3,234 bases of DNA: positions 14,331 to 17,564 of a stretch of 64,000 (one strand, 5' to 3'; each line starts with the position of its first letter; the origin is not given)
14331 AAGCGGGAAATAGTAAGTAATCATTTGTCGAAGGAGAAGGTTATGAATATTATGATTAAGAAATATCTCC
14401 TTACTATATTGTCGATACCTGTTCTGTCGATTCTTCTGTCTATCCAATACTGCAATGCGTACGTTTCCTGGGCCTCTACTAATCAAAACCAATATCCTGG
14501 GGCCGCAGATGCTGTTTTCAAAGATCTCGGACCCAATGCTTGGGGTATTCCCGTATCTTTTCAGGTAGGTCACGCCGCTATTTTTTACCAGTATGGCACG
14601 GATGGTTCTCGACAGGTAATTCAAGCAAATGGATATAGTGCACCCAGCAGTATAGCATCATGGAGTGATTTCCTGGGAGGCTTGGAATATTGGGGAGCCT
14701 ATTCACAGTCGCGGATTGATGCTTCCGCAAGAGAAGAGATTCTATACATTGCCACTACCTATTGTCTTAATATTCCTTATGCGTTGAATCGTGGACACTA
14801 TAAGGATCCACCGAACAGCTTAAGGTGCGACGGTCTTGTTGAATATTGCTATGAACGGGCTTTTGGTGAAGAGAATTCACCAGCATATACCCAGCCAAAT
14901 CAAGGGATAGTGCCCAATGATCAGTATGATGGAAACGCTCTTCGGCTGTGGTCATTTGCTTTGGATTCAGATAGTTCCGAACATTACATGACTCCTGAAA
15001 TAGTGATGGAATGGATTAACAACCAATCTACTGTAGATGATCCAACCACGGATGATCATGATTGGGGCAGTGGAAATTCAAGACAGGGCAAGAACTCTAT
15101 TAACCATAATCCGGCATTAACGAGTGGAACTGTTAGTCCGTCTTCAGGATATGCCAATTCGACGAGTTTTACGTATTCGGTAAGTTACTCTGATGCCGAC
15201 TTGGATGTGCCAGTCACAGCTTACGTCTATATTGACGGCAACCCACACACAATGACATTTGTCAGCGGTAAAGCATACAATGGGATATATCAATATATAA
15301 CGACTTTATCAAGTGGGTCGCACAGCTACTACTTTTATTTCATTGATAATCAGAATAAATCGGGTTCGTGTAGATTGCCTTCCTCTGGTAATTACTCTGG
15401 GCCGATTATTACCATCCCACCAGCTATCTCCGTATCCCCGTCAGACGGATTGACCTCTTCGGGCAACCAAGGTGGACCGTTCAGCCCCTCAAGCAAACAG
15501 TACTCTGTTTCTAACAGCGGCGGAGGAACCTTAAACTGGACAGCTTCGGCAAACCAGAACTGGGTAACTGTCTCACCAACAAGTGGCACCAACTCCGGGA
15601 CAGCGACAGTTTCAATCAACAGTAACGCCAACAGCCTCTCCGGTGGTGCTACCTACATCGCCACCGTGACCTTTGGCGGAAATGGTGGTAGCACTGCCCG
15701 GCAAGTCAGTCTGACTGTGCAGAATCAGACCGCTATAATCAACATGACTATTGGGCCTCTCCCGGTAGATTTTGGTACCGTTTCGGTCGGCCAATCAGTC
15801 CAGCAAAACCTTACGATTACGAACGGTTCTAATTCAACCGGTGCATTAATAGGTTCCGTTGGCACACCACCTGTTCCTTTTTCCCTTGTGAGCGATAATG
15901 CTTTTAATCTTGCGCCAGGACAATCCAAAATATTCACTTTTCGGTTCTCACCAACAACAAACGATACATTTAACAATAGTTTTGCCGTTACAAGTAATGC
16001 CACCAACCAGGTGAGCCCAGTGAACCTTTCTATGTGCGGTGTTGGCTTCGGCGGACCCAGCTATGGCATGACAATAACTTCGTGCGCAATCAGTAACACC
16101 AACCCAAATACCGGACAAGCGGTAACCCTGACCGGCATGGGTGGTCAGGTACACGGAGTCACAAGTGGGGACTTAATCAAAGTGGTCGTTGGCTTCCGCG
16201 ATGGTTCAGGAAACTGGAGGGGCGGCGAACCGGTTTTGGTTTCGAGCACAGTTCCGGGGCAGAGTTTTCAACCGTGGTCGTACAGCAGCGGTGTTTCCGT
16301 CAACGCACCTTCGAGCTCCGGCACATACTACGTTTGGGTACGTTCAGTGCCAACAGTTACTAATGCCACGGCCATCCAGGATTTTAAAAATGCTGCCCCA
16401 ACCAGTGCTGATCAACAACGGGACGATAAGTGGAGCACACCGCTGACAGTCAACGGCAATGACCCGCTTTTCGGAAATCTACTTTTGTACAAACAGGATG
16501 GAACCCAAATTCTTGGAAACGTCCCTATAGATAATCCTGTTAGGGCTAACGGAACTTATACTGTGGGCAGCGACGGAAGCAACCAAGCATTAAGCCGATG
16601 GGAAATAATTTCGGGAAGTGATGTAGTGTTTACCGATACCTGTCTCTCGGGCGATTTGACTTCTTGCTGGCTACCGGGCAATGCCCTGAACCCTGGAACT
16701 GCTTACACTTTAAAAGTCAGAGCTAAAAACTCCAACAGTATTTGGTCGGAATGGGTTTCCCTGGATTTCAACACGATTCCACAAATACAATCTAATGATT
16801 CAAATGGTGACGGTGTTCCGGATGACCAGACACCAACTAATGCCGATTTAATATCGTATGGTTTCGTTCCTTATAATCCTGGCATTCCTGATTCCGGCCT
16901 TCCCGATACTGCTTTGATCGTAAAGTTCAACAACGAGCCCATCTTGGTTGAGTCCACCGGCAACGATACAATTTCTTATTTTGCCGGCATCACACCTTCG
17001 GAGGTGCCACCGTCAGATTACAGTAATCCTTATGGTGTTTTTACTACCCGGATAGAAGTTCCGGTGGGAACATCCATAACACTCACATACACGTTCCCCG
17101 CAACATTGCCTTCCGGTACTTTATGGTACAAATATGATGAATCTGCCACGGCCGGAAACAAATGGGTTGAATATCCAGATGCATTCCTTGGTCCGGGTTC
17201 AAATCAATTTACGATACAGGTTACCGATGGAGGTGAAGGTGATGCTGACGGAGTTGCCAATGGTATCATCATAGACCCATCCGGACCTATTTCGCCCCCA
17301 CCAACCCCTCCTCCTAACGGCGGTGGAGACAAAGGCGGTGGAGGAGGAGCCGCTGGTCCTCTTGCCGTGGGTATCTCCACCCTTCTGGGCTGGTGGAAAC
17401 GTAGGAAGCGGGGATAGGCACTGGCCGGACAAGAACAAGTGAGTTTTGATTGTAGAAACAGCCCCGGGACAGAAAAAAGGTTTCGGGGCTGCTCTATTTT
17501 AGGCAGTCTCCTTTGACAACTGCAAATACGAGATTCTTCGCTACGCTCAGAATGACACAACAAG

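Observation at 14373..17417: Permuted NlpC/P60 catalytic domain displayed on a long Ig stalk with choice-of-anchor U and a GlyGly-CTERM-like tail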

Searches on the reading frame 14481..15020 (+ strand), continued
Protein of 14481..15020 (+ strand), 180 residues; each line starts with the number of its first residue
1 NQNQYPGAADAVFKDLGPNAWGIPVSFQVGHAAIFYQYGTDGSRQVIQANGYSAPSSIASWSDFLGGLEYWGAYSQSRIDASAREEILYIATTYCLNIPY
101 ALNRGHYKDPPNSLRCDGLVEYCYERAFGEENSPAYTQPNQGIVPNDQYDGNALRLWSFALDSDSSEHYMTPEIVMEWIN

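Call 84: predict_structure(alignment_id=A3)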
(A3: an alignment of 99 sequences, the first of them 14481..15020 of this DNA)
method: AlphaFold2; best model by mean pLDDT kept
length: 180 residues; sequences in the alignment: 99
mean_pLDDT: 84.6   pTM: 0.85
mean pLDDT of the five models: 84.6, 84.4, 83.2, 82.8, 81.3
residues with pLDDT >= 90: 108; 70-90: 33; 50-70: 30; < 50: 9
segments of 3 or more residues with pLDDT < 50: 154-156, 158-162
pLDDT, mean of each block of 10 residues (from residue 1): 84 88 70 97 97 94 95 94 97 97 82 94 92 62 77 50 61 91
secondary structure, 60 per line:
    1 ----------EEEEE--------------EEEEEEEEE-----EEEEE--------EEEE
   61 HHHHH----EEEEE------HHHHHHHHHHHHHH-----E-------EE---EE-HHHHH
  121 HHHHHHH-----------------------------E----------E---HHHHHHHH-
elements in order: E11-15 E30-38 E44-48 E57-60 H61-65 E70-74 H81-94 H116-127 H172-179

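Call 86: fold_search(model_id=the predicted structure, library=pdb)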
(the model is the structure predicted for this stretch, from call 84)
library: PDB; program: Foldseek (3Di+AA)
matches with E <= 10: 303; with E <= 0.001: 0
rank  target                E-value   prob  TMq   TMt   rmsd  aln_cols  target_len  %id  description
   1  7yn2_A                1.9e-01  0.33  0.20  0.12   8.1        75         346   17  Crystal structure of CcbD with methylthiolincosamide (released 2023-08-02)
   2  9dkr_B                2.7e-01  0.38  0.20  0.12   5.2        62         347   19  Crystal structure of CcbD complexed with PCP domain of CcbZ (released 2025-10-01)
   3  9dks_B                3.7e-01  0.30  0.20  0.12   5.3        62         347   19  Crystal structure of CcbD C19S mutant complexed with single PCP domain of CcbZ (released 2025-09-17)
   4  6tnu_BM               3.9e-01  0.16  0.19  0.20   8.5        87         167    8  Yeast 80S ribosome in complex with eIF5A and decoding A-site and P-site tRNAs. (released 2020-04-22)
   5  5xxb_E                4.4e-01  0.15  0.18  0.24   8.4        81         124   14  Large subunit of Toxoplasma gondii ribosome (released 2017-08-30)
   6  7yn2_B                5.3e-01  0.28  0.19  0.11   5.2        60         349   20  Crystal structure of CcbD with methylthiolincosamide (released 2023-08-02)
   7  9r9o_LE               5.3e-01  0.13  0.19  0.21   8.6        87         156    8  Yeast 80S with nascent chain in complex with Ssb1-ADP in the S1 state (released 2025-12-24)
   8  9dkr_A                5.6e-01  0.21  0.19  0.11   5.6        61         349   20  Crystal structure of CcbD complexed with PCP domain of CcbZ (released 2025-10-01)
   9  6tb3_BM               6.4e-01  0.12  0.19  0.20   8.5        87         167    8  yeast 80S ribosome in complex with the Not5 subunit of the CCR4-NOT complex (released 2020-04-22)
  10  7yn1_A                6.8e-01  0.23  0.20  0.12   5.2        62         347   19  Crystal structure of selenomethionine labeled CcbD (released 2023-08-02)
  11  6tu7_AP1              6.8e-01  0.14  0.22  0.07   7.0        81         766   12  Structure of PfMyoA decorated Plasmodium Act1 filament (released 2021-01-13)
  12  6snt_l                7.2e-01  0.12  0.20  0.21   8.8        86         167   10  Yeast 80S ribosome stalled on SDD1 mRNA. (released 2020-03-04)
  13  9dks_A                8.1e-01  0.12  0.20  0.13   8.1       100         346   16  Crystal structure of CcbD C19S mutant complexed with single PCP domain of CcbZ (released 2025-09-17)
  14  5apo_E                8.1e-01  0.10  0.18  0.19   9.1        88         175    9  Structure of the yeast 60S ribosomal subunit in complex with Arx1, Alb1 and C-terminally tagged Rei1 (released 2015-12-16)
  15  6due                  8.6e-01  0.12  0.20  0.07   7.0        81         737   21  Toxoplasma gondii MyoA, a Class-XIV myosin, in the pre-powerstroke state (released 2018-10-31)
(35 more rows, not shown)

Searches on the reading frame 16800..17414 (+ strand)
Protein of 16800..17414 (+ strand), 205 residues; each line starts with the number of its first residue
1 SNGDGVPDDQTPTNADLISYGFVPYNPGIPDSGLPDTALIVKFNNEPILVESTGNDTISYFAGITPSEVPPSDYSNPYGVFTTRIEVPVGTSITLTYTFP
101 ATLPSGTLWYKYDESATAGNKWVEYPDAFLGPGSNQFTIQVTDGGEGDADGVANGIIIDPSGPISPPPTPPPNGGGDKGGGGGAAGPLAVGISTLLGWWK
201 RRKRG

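Call 27: search_protein_families(library=ncbifam, proteins=[window:16800-17414:+], max_evalue=10)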
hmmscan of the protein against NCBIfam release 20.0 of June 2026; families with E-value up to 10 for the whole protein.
window:16800-17414:+ (205 aa): 3 families
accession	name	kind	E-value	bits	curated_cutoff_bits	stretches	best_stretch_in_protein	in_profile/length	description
NF041766.1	choice_anch_U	domain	5.6e-25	88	32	1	71-163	2-90/92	choice-of-anchor U domain-containing protein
NF038115.1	SVAGG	subfamily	0.032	13.3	150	1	154-203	377-407/407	SVAGG family GlyGly-CTERM protein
NF045522.1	MXAN_2561_fam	equivalog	7.1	6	150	1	174-204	272-303/304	MXAN_2561 family MXYO-CTERM-anchored protein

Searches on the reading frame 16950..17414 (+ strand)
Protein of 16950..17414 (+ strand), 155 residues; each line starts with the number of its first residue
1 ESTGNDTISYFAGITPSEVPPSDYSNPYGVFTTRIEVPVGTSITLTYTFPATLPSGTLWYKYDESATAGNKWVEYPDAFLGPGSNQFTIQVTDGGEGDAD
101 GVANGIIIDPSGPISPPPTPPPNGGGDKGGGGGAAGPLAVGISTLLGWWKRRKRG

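Call 55: find_homologous_proteins(query=window:16950-17414:+, max_evalue=0.001)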
Query window:16950-17414:+ (155 aa): 3 proteins with E <= 0.001 among 138 candidates.
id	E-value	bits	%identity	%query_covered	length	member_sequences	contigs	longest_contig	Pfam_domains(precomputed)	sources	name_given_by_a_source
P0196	1.0e-64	236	71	99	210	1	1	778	-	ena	-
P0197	8.8e-25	105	76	46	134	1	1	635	-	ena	-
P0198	3.2e-8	52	38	71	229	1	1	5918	-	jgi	jgi:hypothetical protein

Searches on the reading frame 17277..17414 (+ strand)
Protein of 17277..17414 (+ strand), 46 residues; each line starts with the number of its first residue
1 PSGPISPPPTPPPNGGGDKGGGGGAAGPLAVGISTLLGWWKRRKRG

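Call 27: search_protein_families(library=ncbifam, proteins=[window:17277-17414:+], max_evalue=10)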
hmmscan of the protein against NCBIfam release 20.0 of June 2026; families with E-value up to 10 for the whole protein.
seq(46 aa): 2 families
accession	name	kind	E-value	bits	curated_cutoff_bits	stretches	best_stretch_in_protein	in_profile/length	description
NF038115.1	SVAGG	subfamily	0.005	15.9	150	1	15-44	378-407/407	SVAGG family GlyGly-CTERM protein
NF045522.1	MXAN_2561_fam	equivalog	0.39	10.1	150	1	15-45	272-303/304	MXAN_2561 family MXYO-CTERM-anchored protein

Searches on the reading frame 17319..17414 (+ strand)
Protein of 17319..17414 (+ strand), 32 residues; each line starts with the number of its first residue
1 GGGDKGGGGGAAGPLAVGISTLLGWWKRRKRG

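Call 27: search_protein_families(library=ncbifam, proteins=[window:17319-17414:+], max_evalue=10)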
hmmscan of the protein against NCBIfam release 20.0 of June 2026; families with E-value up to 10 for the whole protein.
seq(32 aa): 3 families
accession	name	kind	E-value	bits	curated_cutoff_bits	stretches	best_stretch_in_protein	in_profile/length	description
NF038115.1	SVAGG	subfamily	0.0097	15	150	1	2-30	379-407/407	SVAGG family GlyGly-CTERM protein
NF033507.3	Loki-CTERM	subfamily_domain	0.13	12.6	19.9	1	16-31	12-27/27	Loki-CTERM sorting domain-containing protein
NF045522.1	MXAN_2561_fam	equivalog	1.2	8.5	150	1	1-31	272-303/304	MXAN_2561 family MXYO-CTERM-anchored protein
